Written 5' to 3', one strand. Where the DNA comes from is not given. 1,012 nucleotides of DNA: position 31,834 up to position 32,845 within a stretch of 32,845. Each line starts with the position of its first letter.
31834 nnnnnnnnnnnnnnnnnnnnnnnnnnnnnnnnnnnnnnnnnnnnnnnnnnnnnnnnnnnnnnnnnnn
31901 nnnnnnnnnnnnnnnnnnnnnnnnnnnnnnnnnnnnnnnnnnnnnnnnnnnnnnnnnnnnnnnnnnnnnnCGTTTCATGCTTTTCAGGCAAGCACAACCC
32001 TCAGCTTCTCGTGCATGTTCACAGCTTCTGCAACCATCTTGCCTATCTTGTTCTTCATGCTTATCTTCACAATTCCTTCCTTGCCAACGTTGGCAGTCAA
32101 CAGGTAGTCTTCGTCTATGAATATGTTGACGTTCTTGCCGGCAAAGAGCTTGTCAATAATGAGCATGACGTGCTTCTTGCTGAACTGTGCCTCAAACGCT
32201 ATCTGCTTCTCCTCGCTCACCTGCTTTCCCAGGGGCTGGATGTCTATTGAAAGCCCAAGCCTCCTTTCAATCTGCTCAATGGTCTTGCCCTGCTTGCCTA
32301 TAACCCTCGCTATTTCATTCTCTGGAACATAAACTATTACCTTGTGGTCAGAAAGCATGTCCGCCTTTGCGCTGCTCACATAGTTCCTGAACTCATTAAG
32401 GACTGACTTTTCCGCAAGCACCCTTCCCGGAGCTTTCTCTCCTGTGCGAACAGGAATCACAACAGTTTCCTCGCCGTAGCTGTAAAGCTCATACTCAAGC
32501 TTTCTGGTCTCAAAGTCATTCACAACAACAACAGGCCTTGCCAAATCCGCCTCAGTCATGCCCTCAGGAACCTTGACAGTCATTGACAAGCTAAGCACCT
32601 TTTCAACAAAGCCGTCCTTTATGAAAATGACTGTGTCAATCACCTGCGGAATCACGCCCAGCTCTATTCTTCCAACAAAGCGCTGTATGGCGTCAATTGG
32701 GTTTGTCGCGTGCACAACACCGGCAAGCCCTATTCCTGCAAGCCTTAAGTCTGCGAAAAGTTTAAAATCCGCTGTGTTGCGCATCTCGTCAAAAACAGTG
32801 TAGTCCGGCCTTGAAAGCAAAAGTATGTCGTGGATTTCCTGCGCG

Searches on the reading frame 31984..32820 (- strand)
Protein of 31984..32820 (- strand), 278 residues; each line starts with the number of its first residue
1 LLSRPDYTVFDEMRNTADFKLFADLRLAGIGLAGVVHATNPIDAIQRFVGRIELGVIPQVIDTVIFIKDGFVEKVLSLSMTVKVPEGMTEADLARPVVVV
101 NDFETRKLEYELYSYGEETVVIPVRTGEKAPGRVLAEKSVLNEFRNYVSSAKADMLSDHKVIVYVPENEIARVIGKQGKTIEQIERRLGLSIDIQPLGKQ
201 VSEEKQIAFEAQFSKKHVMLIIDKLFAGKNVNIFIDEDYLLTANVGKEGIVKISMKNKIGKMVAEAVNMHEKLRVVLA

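Call 6: search_protein_families(library=pfam, proteins=[window:31984-32820:-], max_evalue=0.01)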
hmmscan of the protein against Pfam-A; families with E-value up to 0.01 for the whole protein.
window:31984-32820:- (278 aa): 3 families
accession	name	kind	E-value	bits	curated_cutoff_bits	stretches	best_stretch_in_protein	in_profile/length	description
PF00013.35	KH_1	-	2.9e-07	30.6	21.5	1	162-200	3-40/66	KH domain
PF07650.23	KH_2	-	0.00041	20.6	22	1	158-193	24-59/78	KH domain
PF13083.13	KH_KhpA-B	-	0.00054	20.3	32.1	1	158-182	28-52/73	KhpA/KhpB, KH domain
